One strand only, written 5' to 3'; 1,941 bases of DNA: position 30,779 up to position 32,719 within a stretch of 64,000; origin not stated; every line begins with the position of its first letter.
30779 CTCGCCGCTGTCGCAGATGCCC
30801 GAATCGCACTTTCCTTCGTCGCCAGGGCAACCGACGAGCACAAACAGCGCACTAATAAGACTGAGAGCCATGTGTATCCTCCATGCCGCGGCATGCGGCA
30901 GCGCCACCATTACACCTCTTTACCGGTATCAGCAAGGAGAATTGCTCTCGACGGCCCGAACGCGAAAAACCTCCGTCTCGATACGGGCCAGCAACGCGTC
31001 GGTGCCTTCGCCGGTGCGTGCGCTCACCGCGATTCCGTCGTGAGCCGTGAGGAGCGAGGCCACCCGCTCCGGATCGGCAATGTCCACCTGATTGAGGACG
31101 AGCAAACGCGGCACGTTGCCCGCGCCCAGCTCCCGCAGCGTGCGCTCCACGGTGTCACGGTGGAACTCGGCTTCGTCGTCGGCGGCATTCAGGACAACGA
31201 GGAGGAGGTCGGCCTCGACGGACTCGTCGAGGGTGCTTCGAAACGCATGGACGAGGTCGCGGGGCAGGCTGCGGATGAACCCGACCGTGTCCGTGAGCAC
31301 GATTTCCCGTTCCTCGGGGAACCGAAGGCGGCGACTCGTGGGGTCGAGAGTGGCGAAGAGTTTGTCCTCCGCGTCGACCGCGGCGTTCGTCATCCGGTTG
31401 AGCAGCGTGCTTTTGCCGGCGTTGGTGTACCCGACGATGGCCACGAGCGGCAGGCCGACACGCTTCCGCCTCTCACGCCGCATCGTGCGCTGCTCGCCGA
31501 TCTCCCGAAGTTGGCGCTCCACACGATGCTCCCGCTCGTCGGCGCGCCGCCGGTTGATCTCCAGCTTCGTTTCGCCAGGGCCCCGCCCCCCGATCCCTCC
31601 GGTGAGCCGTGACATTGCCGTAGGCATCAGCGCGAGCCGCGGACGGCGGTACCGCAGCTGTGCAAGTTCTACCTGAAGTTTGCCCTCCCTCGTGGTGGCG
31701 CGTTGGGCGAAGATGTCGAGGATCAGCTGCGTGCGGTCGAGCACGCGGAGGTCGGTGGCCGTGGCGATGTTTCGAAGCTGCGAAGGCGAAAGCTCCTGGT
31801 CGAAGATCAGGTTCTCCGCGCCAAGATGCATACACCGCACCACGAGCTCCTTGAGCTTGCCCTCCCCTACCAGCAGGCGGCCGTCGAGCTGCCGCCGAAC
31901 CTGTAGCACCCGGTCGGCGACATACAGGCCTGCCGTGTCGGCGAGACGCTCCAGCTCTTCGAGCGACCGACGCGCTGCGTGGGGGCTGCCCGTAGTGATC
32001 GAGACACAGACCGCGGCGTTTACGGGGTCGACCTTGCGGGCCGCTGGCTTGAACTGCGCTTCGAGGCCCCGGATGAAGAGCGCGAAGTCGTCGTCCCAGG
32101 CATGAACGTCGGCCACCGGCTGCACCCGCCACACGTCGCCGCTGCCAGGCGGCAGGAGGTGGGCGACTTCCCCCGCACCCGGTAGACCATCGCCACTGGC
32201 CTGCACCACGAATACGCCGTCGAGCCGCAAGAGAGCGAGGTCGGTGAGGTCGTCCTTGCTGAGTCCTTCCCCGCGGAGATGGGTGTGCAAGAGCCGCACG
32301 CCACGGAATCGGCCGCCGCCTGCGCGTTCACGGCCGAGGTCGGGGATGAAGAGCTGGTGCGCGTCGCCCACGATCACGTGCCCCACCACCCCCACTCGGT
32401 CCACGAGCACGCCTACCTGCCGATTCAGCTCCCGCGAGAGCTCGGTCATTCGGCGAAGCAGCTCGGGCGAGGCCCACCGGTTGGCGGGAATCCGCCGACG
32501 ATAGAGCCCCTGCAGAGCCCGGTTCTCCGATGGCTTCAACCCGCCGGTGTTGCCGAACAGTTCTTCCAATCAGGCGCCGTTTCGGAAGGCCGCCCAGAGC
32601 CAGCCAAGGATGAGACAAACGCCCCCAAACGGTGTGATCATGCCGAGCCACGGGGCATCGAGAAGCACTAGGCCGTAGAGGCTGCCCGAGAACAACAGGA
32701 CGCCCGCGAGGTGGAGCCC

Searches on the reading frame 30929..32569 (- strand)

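Call 66: search_protein_families(library=pfam, proteins=[window:30929-32569:-], max_evalue=0.001)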
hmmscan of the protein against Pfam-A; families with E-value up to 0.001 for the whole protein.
window:30929-32569:- (546 aa): 7 families
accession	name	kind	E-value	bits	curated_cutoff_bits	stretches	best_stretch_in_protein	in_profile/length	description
PF13167.11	GTP-bdg_N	-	2.5e-28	98.9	25.4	1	201-288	2-89/89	GTP-binding GTPase N-terminal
PF16360.10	GTP-bdg_M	-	8.6e-26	90.7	29.5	1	290-368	1-79/79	GTP-binding GTPase Middle Region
PF01926.29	MMR_HSR1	-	3.4e-21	75.9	21.9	1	376-493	2-112/113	50S ribosome-binding GTPase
PF03193.22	RsgA_GTPase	-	1.1e-05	25.7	30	0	454-533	24-107/174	RsgA GTPase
PF13191.12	AAA_16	-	2.5e-05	25.3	32.6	1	364-503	17-149/167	AAA ATPase domain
PF00350.29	Dynamin_N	-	0.00037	21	27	0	376-408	1-33/168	Dynamin family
PF02421.24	FeoB_N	-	0.00062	19.8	27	0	376-503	3-123/156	Ferrous iron transport protein B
